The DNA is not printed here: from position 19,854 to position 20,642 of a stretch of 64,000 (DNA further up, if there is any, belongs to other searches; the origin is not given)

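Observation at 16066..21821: Two tandem copies of a three-gene pseudopilin module (TadE-PKD fusion, TadE, TadG-like) with no Tad/Flp machinery in the window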

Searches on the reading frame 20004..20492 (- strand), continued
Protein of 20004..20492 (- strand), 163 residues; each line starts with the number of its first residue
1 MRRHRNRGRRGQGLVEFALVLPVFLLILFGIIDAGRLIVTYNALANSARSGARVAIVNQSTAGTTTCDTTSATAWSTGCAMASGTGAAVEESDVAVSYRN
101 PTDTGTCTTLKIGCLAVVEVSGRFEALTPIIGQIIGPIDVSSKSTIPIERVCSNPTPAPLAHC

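Call 62: fold_search(model_id=the predicted structure, library=pdb)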
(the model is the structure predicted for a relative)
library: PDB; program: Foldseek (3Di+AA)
matches with E <= 10: 188; with E <= 0.001: 0
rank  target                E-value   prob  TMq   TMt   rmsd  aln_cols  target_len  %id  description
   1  6yfj_AA               6.5e-01  0.04  0.15  0.18   6.8        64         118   17  Virus-like particle of bacteriophage ESE001 (released 2020-09-02)
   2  7omm_B                7.9e-01  0.09  0.18  0.22   5.7        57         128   18  Cryo-EM structure of N. gonorhoeae LptDE in complex with ProMacrobodies (MBPs have not been built de novo) (released 2022-05-04)
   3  2b2d_A                1.1e+00  0.05  0.16  0.18   6.2        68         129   15  RNA stemloop operator from bacteriophage QBETA complexed with an N87S,E89K mutant MS2 capsid (released 2006-05-09)
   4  4zor_B                1.5e+00  0.06  0.16  0.20   5.2        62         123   14  The structure of the S37P MS2 viral capsid assembly. (released 2016-09-07)
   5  1aq4_A                1.5e+00  0.04  0.16  0.18   6.2        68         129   13  STRUCTURE OF A MS2 COAT PROTEIN MUTANT IN COMPLEX WITH AN RNA OPERATOR (released 1997-12-24)
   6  8yp6_A                1.6e+00  0.15  0.33  0.21   6.8       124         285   10  Cryo-EM map of 30S ribosomal subunit in complex with MetAP1c of Mycobacterium smegmatis (released 2025-03-19)
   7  8fxr_P3               1.6e+00  0.08  0.19  0.14  12.3        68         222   13  Structure of neck with portal vertex of capsid of Agrobacterium phage Milano (released 2023-12-06)
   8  8fwm_F                1.6e+00  0.08  0.19  0.14  12.3        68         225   13  Structure of tail-neck junction of Agrobacterium phage Milano (released 2023-12-06)
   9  8y3v_D                1.7e+00  0.03  0.15  0.18   7.5        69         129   13  The self-assembled nanotube of CPC46A/Q70V (released 2024-11-06)
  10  8f2r_I                1.8e+00  0.21  0.24  0.20   3.5        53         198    9  Human CCC complex (released 2023-05-24)
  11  5ohl_A                1.9e+00  0.11  0.19  0.30   4.1        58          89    2  K6-specific affimer bound to K6 diUb (released 2017-10-04)
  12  1zse_A                1.9e+00  0.04  0.15  0.18   6.2        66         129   14  RNA stemloop from bacteriophage Qbeta complexed with an N87S mutant MS2 Capsid (released 2006-05-09)
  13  2bny_A                1.9e+00  0.04  0.15  0.18   6.1        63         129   16  MS2 (N87A mutant) - RNA hairpin complex (released 2006-03-22)
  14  4uv2_D                2.1e+00  0.10  0.20  0.15   4.9        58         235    9  Structure of the curli transport lipoprotein CsgG in a non-lipidated, pre-pore conformation (released 2014-09-24)
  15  4uv2_N                2.1e+00  0.09  0.20  0.15   5.4        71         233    8  Structure of the curli transport lipoprotein CsgG in a non-lipidated, pre-pore conformation (released 2014-09-24)
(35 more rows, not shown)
